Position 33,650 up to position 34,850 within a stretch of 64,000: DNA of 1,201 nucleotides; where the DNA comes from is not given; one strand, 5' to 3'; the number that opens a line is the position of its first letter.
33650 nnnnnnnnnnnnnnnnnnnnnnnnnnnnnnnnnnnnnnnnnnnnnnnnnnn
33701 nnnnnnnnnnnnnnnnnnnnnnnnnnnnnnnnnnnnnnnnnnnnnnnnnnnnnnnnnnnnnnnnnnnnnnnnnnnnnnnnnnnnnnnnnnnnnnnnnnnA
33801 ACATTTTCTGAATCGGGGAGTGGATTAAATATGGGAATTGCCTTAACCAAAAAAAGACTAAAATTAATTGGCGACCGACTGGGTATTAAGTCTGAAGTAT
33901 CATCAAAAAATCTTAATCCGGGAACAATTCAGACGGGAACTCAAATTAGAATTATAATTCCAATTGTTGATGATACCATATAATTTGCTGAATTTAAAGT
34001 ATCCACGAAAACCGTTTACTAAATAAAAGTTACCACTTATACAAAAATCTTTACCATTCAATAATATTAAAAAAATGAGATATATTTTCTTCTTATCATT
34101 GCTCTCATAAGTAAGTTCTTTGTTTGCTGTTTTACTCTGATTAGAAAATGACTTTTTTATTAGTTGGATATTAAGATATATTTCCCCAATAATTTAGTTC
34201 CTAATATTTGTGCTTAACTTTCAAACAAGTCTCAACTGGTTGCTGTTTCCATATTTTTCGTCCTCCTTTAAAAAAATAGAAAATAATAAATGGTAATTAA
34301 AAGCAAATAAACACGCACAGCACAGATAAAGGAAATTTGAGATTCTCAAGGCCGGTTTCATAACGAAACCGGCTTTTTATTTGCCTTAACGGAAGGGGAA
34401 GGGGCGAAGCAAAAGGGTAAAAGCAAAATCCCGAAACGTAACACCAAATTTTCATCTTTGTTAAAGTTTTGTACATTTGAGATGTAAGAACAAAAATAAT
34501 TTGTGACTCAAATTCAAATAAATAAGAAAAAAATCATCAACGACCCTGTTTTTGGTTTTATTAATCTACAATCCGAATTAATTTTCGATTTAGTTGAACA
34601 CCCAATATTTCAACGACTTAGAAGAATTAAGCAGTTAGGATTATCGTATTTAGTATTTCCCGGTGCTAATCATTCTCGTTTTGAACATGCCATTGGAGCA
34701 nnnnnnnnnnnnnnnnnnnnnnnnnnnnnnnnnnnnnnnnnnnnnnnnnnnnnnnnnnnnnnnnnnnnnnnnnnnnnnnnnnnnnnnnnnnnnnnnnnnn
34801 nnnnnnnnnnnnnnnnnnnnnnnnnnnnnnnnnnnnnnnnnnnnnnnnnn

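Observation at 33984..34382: LytTR-type operator and promoter pointing into an ORF-less, terminated ~270-nt region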

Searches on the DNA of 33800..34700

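Call 6: search_rna_families(source=window, start=33800, end=34700, threshold=evalue, max_evalue=10, show_alignments=2)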
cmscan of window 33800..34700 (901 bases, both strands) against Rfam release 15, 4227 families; matches with E-value up to 10: 4.
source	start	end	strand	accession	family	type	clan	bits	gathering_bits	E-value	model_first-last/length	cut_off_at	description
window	34295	34386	+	RF00558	L20_leader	Cis-reg; leader;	-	21.3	58.7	0.15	1-127/127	no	Ribosomal protein L20 leader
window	34348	34376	+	RF00506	Thr_leader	Cis-reg; leader;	-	17.1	55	2.1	84-112/118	no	Threonine operon leader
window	34393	34465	+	RF02183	ST7-OT3_1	Gene; lncRNA;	-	16.4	50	7.4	1-79/79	no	ST7 overlapping transcript 3 conserved region 1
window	34283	34431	+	RF02634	EF3314_EF3315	Gene; sRNA;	-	11.5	100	8.4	1-141/141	no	Enterococcus sRNA EF3314_EF3315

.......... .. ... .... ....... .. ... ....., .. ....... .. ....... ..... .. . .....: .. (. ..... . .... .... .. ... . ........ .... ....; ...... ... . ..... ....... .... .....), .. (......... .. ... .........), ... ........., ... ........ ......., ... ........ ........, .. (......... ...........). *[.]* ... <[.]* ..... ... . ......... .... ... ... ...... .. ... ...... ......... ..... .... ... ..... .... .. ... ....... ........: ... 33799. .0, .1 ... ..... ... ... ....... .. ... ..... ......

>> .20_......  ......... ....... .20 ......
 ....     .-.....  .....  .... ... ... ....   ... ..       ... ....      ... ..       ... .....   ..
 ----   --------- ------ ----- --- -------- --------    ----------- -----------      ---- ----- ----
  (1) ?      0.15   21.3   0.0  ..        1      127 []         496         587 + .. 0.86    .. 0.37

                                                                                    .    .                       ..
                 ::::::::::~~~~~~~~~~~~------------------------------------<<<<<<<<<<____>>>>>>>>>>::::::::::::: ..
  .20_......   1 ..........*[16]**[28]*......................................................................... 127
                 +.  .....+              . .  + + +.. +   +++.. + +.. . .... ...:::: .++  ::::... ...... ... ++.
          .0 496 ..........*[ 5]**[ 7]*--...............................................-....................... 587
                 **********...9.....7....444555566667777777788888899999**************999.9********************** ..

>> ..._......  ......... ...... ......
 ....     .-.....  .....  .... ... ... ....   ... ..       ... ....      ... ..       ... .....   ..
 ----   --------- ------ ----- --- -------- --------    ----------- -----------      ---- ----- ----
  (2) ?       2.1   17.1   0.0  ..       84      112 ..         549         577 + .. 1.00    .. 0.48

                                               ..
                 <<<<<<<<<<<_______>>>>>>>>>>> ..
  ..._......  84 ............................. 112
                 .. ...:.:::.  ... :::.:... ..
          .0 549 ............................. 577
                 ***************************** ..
